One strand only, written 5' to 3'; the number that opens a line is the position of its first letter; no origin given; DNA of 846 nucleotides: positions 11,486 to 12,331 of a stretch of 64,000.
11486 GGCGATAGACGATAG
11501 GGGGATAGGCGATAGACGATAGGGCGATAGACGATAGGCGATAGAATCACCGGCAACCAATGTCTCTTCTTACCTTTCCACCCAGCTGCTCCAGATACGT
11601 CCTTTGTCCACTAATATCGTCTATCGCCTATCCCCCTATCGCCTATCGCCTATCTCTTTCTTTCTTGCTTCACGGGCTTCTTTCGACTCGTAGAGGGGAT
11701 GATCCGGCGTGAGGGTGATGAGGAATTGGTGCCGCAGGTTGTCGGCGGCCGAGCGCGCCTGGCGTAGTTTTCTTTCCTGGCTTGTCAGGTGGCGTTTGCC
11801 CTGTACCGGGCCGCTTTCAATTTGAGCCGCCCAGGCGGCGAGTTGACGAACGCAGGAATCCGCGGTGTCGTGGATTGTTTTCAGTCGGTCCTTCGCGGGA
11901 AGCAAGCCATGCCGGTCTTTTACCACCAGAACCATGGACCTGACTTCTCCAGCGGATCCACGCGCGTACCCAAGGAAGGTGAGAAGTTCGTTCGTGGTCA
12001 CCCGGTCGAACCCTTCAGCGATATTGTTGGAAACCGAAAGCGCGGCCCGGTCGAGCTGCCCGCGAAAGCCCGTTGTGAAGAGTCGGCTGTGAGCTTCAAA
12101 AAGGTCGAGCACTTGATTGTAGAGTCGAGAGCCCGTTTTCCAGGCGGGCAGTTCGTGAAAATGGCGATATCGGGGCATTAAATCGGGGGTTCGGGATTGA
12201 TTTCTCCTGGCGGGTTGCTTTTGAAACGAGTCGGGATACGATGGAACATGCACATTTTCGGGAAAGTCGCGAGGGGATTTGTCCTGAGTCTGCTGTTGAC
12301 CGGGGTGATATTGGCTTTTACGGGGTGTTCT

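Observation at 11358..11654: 189-bp GATAG heptamer/octamer array with an inverted partner that supplies a gene's last codons and stop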

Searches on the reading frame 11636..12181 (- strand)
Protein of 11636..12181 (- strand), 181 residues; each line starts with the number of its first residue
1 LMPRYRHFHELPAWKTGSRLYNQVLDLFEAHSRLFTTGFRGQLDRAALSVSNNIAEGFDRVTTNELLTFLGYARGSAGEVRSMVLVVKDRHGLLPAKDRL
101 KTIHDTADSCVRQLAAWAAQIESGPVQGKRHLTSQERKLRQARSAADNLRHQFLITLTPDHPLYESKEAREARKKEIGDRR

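Call 6: search_protein_families(library=pfam, proteins=[window:11636-12181:-])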
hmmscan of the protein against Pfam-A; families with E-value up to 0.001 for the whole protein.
window:11636-12181:- (181 aa): 1 family
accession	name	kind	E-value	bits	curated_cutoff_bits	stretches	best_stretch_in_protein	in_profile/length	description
PF05635.17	23S_rRNA_IVP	-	8.8e-18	64.9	33.8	1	10-114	2-104/106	23S rRNA-intervening sequence protein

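Call 18: find_encoding_contigs(protein=window:11636-12178:-, flank=6000, max_places=10)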
Protein window:11636-12178:- (180 aa): 1 contig read that carries it; 1 place shown.
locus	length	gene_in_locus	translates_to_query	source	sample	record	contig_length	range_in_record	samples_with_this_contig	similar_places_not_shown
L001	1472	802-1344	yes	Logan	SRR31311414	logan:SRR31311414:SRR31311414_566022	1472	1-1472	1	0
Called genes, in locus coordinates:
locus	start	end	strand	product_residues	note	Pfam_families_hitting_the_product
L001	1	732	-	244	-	?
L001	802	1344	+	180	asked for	PF05635:23S_rRNA_IVP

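Call 36: find_homologous_proteins(query=window:11636-12178:-, max_evalue=0.001)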
Query window:11636-12178:- (180 aa): 4875 proteins with E <= 0.001 among 5116 candidates; the best 120 are listed.
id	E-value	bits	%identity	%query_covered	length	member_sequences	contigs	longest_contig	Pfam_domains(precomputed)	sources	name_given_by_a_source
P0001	1.0e-114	398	100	100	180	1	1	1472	PF05635.18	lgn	-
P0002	1.7e-74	267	71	97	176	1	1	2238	PF05635.18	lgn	-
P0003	3.2e-68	247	66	94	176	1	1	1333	PF05635.18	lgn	-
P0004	2.0e-67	244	65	98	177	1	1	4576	PF05635.18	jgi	jgi:four helix bundle protein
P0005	5.4e-67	243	65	96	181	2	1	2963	PF05635.18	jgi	jgi:four helix bundle protein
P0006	3.2e-66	240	64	99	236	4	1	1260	PF05635.18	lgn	-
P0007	8.8e-66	239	65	96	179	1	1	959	PF05635.18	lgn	-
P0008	5.7e-64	233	63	97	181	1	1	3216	PF05635.18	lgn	-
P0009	2.0e-62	228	62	96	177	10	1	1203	PF05635.18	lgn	-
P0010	3.5e-62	227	61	99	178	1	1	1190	PF05635.18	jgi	jgi:four helix bundle protein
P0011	6.8e-62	226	62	100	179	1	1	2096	PF05635.18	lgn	-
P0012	2.5e-61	225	61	96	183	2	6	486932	PF05635.18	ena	-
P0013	8.2e-61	223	61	99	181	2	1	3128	PF05635.18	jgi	jgi:four helix bundle protein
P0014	1.3e-60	222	63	96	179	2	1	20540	PF05635.18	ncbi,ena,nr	ncbi:MAG TPA: four helix bundle protein [Opitutaceae bacterium]|nr:four helix bundle protein [Opitut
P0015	2.2e-60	221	61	97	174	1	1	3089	PF05635.18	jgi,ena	-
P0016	2.2e-60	221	60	92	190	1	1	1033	PF05635.18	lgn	-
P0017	3.7e-60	221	61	100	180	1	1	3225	PF05635.18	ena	-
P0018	3.9e-60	221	61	99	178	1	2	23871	PF05635.18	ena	-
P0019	4.1e-60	221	60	96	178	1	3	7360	PF05635.18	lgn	-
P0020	4.6e-60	220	60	97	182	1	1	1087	PF05635.18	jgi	jgi:four helix bundle protein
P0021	4.8e-60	220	62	97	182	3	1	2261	PF05635.18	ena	-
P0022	6.3e-60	220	61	99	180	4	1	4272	PF05635.18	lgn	-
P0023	8.9e-60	219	62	97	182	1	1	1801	PF05635.18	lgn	-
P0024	1.2e-59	219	60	99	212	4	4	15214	PF05635.18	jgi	jgi:four helix bundle protein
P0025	1.3e-59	219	59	96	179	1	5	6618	PF05635.18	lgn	-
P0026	1.9e-59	218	60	100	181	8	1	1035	PF05635.18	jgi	jgi:four helix bundle protein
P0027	2.5e-59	218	60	96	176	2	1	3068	PF05635.18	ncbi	-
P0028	2.6e-59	218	60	97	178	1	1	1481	PF05635.18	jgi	jgi:four helix bundle protein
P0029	2.7e-59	218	61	96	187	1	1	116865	PF05635.18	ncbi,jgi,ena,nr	ncbi:MAG TPA: four helix bundle protein [Opitutaceae bacterium]|nr:four helix bundle protein [Opitut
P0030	3.7e-59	217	60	96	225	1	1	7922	PF05635.18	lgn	-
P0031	5.5e-59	217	62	96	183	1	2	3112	PF05635.18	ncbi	-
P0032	6.6e-59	217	62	96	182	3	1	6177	PF05635.18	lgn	-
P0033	6.6e-59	217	59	98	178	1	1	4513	PF05635.18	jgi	jgi:four helix bundle protein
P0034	8.9e-59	216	61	96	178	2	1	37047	PF05635.18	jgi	jgi:four helix bundle protein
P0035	1.0e-58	216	61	96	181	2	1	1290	PF05635.18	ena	-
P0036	1.0e-58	216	60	96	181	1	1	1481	PF05635.18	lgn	-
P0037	1.6e-58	215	59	93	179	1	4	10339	PF05635.18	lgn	-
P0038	2.2e-58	215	62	96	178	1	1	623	PF05635.18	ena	-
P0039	2.2e-58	215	61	96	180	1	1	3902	PF05635.18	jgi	-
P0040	2.6e-58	215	60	94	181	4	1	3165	PF05635.18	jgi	-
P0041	2.7e-58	215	61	96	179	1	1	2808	PF05635.18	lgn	-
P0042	2.9e-58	215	63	96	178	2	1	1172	PF05635.18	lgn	-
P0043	3.3e-58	214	59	98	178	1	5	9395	PF05635.18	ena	-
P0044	3.4e-58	214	60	96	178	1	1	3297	PF05635.18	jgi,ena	-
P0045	3.7e-58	214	59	97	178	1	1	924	PF05635.18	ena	-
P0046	3.7e-58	214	60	98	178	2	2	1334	PF05635.18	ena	-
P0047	3.9e-58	214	59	99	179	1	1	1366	PF05635.18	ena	-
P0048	4.0e-58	214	60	96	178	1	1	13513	PF05635.18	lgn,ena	-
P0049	4.3e-58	214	61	99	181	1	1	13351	PF05635.18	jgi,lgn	-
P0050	4.3e-58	214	61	97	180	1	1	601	PF05635.18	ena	-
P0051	4.5e-58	214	60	99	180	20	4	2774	PF05635.18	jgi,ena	jgi:four helix bundle protein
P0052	4.7e-58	214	60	94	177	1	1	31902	PF05635.18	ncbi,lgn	-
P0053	5.0e-58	214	59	93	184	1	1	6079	PF05635.18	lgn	-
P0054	5.6e-58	214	61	99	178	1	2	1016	PF05635.18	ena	-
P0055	6.1e-58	214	60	99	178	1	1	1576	PF05635.18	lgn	-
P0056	6.1e-58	214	59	97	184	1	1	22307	PF05635.18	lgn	-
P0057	6.7e-58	213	59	96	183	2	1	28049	PF05635.18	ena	-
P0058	7.5e-58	213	60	96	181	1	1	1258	PF05635.18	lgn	-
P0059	9.0e-58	213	59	98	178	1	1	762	PF05635.18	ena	-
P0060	1.0e-57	213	61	96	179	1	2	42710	PF05635.18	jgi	jgi:four helix bundle protein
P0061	1.3e-57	212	62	96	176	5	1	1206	PF05635.18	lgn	-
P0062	1.3e-57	212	62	96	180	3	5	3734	PF05635.18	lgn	-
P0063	1.4e-57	212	61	98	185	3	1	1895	PF05635.18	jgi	jgi:four helix bundle protein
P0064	1.5e-57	212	59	99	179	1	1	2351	PF05635.18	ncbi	-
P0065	1.6e-57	212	60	96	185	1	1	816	PF05635.18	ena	-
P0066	1.7e-57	212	60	99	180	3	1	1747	PF05635.18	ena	-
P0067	2.0e-57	212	59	98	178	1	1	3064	PF05635.18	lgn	-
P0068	2.1e-57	212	60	96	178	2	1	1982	PF05635.18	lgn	-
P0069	2.1e-57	212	58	99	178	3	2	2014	PF05635.18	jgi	jgi:four helix bundle protein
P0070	2.3e-57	212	55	96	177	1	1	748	PF05635.18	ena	-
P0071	2.4e-57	212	57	98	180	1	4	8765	PF05635.18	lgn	-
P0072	2.5e-57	212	59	98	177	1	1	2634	PF05635.18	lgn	-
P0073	2.6e-57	211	59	99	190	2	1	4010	PF05635.18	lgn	-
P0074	2.6e-57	211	59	96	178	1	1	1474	PF05635.18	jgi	jgi:four helix bundle protein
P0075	2.9e-57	211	61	96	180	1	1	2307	PF05635.18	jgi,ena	-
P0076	3.0e-57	211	60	96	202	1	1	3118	PF05635.18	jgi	jgi:four helix bundle protein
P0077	3.2e-57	211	57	99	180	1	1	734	PF05635.18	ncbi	-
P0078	3.3e-57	211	58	98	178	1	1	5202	PF05635.18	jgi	jgi:four helix bundle protein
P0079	3.9e-57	211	60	98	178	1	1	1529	PF05635.18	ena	-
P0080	4.5e-57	211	61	96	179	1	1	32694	PF05635.18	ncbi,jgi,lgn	ncbi:MAG: hypothetical protein QOF48_2402 [Verrucomicrobiota bacterium]|jgi:four helix bundle protei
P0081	4.6e-57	211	60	96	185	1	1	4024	PF05635.18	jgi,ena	jgi:four helix bundle protein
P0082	4.8e-57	211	54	98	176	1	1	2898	PF05635.18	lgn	-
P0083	4.9e-57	211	59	98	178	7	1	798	PF05635.18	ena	-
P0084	4.9e-57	211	60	96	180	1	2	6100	PF05635.18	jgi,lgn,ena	-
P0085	5.1e-57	211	58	99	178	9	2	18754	PF05635.18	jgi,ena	-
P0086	5.3e-57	210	59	100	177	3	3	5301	PF05635.18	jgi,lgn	jgi:four helix bundle protein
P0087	6.0e-57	210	57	100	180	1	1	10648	PF05635.18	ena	-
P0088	6.1e-57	210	59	92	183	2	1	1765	PF05635.18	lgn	-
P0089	6.3e-57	210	59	96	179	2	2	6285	PF05635.18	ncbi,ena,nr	ncbi:MAG: hypothetical protein A3G75_15635 [Verrucomicrobia bacterium RIFCSPLOWO2_12_FULL_64_8]|nr:M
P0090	6.8e-57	210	59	96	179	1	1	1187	PF05635.18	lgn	-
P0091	7.0e-57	210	60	96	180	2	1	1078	PF05635.18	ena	-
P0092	7.4e-57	210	61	96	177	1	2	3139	PF05635.18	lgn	-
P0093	7.9e-57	210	60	96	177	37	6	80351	PF05635.18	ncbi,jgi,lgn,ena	ncbi:MAG: four helix bundle protein [Verrucomicrobiota bacterium]|jgi:four helix bundle protein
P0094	8.1e-57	210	59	92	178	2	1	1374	PF05635.18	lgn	-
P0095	8.3e-57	210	60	92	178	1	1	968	PF05635.18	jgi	jgi:four helix bundle protein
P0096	8.6e-57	210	57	99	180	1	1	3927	PF05635.18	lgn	-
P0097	1.0e-56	210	59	99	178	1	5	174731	PF05635.18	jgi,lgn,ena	jgi:four helix bundle protein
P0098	1.0e-56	210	61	96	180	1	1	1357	PF05635.18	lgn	-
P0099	1.1e-56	209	61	96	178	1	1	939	PF05635.18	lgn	-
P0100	1.2e-56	209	59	98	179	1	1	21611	PF05635.18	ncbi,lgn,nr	ncbi:MAG: four helix bundle protein [Verrucomicrobia bacterium]|nr:four helix bundle protein [Verruc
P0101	1.3e-56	209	58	92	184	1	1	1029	PF05635.18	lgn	-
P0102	1.3e-56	209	59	97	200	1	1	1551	PF05635.18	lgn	-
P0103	1.4e-56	209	56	98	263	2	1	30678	PF05635.18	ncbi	-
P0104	1.5e-56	209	59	96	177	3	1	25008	PF05635.18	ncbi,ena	-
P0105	1.6e-56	209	59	96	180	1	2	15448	PF05635.18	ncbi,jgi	jgi:four helix bundle protein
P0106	1.6e-56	209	56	99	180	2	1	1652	PF05635.18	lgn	-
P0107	1.6e-56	209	60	96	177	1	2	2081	PF05635.18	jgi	jgi:four helix bundle protein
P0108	1.6e-56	209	60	97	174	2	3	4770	PF05635.18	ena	-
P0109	1.6e-56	209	60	96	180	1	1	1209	PF05635.18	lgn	-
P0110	1.8e-56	209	58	99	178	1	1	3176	PF05635.18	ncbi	-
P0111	1.9e-56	209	60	96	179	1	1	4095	PF05635.18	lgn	-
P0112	1.9e-56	209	58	99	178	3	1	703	PF05635.18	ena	-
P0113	2.0e-56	209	59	96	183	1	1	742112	PF05635.18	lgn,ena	-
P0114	2.3e-56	208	60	96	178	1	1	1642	PF05635.18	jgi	jgi:four helix bundle protein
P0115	2.3e-56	208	59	96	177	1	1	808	PF05635.18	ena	-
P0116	2.3e-56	208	59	96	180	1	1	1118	PF05635.18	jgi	jgi:four helix bundle protein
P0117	2.4e-56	208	58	96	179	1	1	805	PF05635.18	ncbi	-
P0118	2.5e-56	208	59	99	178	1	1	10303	PF05635.18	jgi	jgi:four helix bundle protein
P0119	2.5e-56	208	59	96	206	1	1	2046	PF05635.18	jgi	-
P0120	2.5e-56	208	56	100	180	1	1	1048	PF05635.18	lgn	-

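Call 41: find_related_loci(query=A2, collection=metagenome_contigs, flank=4000)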
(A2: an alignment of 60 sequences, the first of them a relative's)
Query A2 (180 aa) in metagenome_contigs; peptide patterns used: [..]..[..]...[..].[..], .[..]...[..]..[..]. (x = any residue, [..] = any of these).
600 stretches matched a pattern (row limit reached: there are more); 509 encode a relative of the query (tblastn E <= 1e-3); the best 80 are kept; 80 distinct loci.
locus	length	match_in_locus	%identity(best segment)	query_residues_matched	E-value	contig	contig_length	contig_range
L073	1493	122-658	64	1-179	4e-78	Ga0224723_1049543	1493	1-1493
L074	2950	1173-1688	62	1-172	6e-71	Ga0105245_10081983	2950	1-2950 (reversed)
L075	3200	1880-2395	63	1-172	9e-67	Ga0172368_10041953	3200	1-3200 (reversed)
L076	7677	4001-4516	61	1-172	1e-66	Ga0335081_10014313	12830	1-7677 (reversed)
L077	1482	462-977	61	1-172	2e-69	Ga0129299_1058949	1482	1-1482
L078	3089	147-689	60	1-180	3e-66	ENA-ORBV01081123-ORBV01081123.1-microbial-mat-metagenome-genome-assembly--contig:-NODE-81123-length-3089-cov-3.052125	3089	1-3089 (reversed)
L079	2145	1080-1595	60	1-172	6e-67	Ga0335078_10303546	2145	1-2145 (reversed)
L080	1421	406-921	61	1-172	5e-69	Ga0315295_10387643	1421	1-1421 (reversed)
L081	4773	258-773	60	1-172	2e-65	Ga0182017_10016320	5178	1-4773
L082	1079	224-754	60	1-178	8e-70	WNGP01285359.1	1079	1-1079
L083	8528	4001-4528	58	1-176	4e-65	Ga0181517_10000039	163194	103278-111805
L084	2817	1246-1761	60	1-172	2e-65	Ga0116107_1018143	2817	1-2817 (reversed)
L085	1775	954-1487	60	1-178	4e-67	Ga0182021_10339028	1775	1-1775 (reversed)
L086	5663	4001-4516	60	1-172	1e-64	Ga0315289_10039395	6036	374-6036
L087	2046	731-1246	59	1-172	2e-66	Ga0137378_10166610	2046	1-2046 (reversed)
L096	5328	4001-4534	58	1-178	2e-65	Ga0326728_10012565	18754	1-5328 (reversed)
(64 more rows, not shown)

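Call 66: search_protein_families(library=ncbifam, proteins=[window:11636-12178:-], max_evalue=0.01)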
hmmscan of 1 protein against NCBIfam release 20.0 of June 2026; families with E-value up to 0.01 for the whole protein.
window:11636-12178:- (180 aa): 3 families
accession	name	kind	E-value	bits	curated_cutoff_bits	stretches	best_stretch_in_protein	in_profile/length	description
NF008912.0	PRK12275.1-6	subfamily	9.4e-18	64.4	124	1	6-105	2-97/117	hypothetical protein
TIGR02436.1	TIGR02436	subfamily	2.5e-17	63.1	24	1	13-116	2-104/109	four helix bundle protein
NF008911.0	PRK12275.1-2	subfamily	1.4e-11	44.9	137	1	6-113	3-108/118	hypothetical protein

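Call 67: search_protein_families(library=padloc, proteins=[window:11636-12178:-], max_evalue=0.01)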
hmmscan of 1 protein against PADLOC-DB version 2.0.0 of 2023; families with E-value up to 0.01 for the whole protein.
window:11636-12178:- (180 aa): 0 families

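Call 68: search_solved_structures(query=window:11636-12178:-, max_evalue=0.01)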
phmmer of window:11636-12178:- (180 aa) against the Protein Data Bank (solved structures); distinct sequences matched with E-value up to 0.01: 1.
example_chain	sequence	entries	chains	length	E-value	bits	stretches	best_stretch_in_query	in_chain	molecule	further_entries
2gsc_A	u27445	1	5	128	5.4e-08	36.2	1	7-92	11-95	Putative uncharacterized protein XCC0516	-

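Call 71: search_dna_similar(query=window:11636-12178:-, collection=plasmids, mode=protein, max_evalue=0.001, max_rows=40)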
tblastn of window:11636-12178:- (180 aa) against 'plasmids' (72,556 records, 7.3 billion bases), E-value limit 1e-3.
Records with a match: 14; places in all: 15; records where one place covers at least 80% of the query: 0.
Best place of each record, by identity: <60% 14.
By first word of the organism name: Nostoc 5; Riemerella 4; Calothrix 2; Gemmatirosa 1; Stanieria 1; Aulosira 1.
By predicted mobility (MOB-suite, as given by PLSDB): non-mobilizable 9; conjugative 5.
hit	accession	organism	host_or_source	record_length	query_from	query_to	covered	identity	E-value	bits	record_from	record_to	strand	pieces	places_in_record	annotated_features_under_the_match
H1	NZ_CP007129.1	Gemmatirosa kalamazoonensis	-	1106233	1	120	67%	33.3%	3e-6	53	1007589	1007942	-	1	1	record has no annotation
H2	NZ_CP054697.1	Nostoc edaphicum CCNP1411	-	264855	7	113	59%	30.8%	9e-6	52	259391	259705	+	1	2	four helix bundle protein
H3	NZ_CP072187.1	Riemerella anatipestifer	goose,Epidemic materials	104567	1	90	50%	35.9%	8e-8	58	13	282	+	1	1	none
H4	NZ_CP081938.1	Riemerella anatipestifer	goose,Epidemic materials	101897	1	90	50%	35.9%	8e-8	58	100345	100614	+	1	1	four helix bundle protein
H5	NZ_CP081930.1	Riemerella anatipestifer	duck,Epidemic materials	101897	1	90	50%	35.9%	8e-8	58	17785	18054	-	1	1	four helix bundle protein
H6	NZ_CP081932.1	Riemerella anatipestifer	goose,Epidemic materials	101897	1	90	50%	35.9%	8e-8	58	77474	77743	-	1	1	four helix bundle protein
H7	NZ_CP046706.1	Nostoc sp. ATCC 53789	-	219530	7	85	44%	39.2%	2e-8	60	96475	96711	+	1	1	four helix bundle protein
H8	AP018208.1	Calothrix brevissima NIES-22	-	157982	5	104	56%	31.0%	4e-5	50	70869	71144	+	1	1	S23 ribosomal protein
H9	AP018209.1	Calothrix brevissima NIES-22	-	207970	5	104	56%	31.0%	4e-5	50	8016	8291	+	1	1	S23 ribosomal protein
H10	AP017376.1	Stanieria sp. NIES-3757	-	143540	7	107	56%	29.7%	3e-4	47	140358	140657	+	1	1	S23 ribosomal protein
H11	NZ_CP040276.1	Nostoc sp. C052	Blasia pusilla,pure culture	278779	1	97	54%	29.9%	2e-4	48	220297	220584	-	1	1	four helix bundle protein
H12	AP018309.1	Aulosira laxa NIES-50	-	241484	5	88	47%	32.1%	3e-4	47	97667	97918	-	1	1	S23 ribosomal protein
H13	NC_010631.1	Nostoc punctiforme PCC 73102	-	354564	2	85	47%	29.8%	2e-4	48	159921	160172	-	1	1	four helix bundle protein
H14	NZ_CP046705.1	Nostoc sp. ATCC 53789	-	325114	42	85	24%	54.5%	1e-5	52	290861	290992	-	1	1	four helix bundle protein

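Call 72: get_annotated_region(hit=H1, flank=700)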
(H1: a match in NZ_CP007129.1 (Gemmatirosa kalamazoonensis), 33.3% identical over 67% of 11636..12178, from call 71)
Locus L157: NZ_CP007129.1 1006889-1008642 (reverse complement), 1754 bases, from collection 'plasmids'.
description: Gemmatirosa kalamazoonensis strain KBS708 plasmid 1, complete sequence
organism: Gemmatirosa kalamazoonensis (NCBI taxid 861299)
taxonomy: Bacteria; Gemmatimonadota; Gemmatimonadia; Gemmatimonadales; Gemmatimonadaceae; Gemmatirosa; Gemmatirosa kalamazoonensis
host: -; source: -; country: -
typing (MOB-suite, as given by PLSDB): non-mobilizable
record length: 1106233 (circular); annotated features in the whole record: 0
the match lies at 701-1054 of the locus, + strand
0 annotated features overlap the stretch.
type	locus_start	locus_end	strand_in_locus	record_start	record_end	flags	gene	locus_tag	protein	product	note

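Call 73: get_annotated_region(hit=H2, flank=700)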
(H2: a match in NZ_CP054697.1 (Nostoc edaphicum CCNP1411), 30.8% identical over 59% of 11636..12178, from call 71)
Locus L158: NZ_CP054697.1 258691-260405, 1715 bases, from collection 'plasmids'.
description: Nostoc edaphicum CCNP1411 plasmid pNe_5, complete sequence
organism: Nostoc edaphicum CCNP1411 (NCBI taxid 1472755)
taxonomy: Bacteria; Cyanobacteriota; Cyanophyceae; Nostocales; Nostocaceae; Nostoc; Nostoc edaphicum; Nostoc edaphicum CCNP1411
host: -; source: -; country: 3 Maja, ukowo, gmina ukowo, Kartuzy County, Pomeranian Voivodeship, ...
typing (MOB-suite, as given by PLSDB): non-mobilizable; mating-pair formation MPF_T
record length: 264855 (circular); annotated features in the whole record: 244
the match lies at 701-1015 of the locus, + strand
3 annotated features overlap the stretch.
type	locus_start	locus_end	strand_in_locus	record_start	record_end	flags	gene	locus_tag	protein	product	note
CDS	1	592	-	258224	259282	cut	-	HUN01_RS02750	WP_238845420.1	ribonucleotide-diphosphate reductase subunit beta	GO:0009263 - deoxyribonucleotide biosynthetic process [Evidence IEA]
CDS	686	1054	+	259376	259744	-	-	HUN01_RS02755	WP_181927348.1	four helix bundle protein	-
CDS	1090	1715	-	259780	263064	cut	-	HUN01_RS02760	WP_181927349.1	ribonucleotide reductase N-terminal alpha domain-containing protein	GO:0006260 - DNA replication [Evidence IEA]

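Call 74: get_annotated_region(hit=H7, flank=700)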
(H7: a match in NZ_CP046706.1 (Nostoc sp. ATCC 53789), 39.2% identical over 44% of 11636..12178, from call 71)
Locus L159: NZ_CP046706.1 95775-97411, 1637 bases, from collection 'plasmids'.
description: Nostoc sp. ATCC 53789 plasmid pNsp_c, complete sequence
organism: Nostoc sp. ATCC 53789 (NCBI taxid 76335)
taxonomy: Bacteria; Cyanobacteriota; Cyanophyceae; Nostocales; Nostocaceae; Nostoc; Nostoc sp. ATCC 53789
host: -; source: -; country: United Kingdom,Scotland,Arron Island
typing (MOB-suite, as given by PLSDB): non-mobilizable; replicon rep_cluster_317; mating-pair formation MPF_T
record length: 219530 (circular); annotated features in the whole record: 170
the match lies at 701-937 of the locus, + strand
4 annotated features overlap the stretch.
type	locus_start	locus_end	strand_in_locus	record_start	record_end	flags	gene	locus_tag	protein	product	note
CDS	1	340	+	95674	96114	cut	-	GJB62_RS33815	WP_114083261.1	hypothetical protein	-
CDS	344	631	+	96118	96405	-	-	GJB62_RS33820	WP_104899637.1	hypothetical protein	-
CDS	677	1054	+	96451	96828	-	-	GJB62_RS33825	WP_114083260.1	four helix bundle protein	-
CDS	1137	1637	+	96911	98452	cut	-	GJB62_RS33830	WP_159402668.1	hypothetical protein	-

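Call 75: get_annotated_region(hit=H8, flank=700)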
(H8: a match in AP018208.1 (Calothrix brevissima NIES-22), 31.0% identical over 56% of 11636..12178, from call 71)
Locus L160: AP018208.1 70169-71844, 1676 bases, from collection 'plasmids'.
description: Calothrix brevissima NIES-22 plasmid plasmid1 DNA, complete genome
organism: Calothrix brevissima NIES-22 (NCBI taxid 1973478)
taxonomy: Bacteria; Cyanobacteriota; Cyanophyceae; Nostocales; Calotrichaceae; Calothrix; Calothrix brevissima; Calothrix brevissima NIES-22
host: -; source: -; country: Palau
typing (MOB-suite, as given by PLSDB): non-mobilizable; replicon rep_cluster_37
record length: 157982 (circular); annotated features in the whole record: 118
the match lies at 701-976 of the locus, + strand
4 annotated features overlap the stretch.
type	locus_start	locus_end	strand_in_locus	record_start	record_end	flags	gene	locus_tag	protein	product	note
CDS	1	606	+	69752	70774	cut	-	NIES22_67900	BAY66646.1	phage integrase family protein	-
CDS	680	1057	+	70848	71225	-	-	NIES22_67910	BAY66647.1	S23 ribosomal protein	-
CDS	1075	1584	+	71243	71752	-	-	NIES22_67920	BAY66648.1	hypothetical protein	-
CDS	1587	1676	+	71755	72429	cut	-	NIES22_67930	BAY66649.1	hypothetical protein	-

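Call 76: get_annotated_region(hit=H10, flank=700)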
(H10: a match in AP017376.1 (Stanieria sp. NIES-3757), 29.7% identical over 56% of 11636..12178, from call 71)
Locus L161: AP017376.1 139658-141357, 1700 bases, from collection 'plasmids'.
description: Stanieria sp. NIES-3757 plasmid plasmid1 DNA, complete genome
organism: Stanieria sp. NIES-3757 (NCBI taxid 1807358)
taxonomy: Bacteria; Cyanobacteriota; Cyanophyceae; Pleurocapsales; Dermocarpellaceae; Stanieria; Stanieria sp. NIES-3757
host: -; source: -; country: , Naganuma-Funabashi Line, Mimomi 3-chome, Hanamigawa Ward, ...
typing (MOB-suite, as given by PLSDB): conjugative; replicon rep_cluster_35; relaxase MOBP; mating-pair formation MPF_T
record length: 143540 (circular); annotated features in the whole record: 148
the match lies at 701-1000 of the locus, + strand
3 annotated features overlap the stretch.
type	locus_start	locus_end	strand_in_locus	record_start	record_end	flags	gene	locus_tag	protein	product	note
CDS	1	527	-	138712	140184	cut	-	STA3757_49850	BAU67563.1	hypothetical protein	-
CDS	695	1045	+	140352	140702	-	-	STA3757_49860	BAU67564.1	S23 ribosomal protein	-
CDS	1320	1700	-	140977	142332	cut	-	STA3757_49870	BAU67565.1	putative transposase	-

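Call 77: get_annotated_region(hit=H11, flank=700)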
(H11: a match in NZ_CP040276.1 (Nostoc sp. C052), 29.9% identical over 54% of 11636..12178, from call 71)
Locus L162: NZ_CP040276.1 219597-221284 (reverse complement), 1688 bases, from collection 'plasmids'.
description: Nostoc sp. C052 plasmid pC052_D, complete sequence
organism: Nostoc sp. C052 (NCBI taxid 2576902)
taxonomy: Bacteria; Cyanobacteriota; Cyanophyceae; Nostocales; Nostocaceae; Nostoc; Nostoc sp. C052
host: -; source: Blasia pusilla,pure culture; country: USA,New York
typing (MOB-suite, as given by PLSDB): non-mobilizable; mating-pair formation MPF_T
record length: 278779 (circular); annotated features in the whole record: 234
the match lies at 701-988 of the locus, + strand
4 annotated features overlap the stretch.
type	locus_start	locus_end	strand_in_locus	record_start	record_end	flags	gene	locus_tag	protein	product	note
CDS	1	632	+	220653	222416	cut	-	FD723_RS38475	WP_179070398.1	TraM recognition domain-containing protein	-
CDS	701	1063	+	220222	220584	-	-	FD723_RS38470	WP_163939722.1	four helix bundle protein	-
CDS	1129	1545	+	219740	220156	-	-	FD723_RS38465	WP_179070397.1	hypothetical protein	-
CDS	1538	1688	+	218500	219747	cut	-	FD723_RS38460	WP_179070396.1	hypothetical protein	-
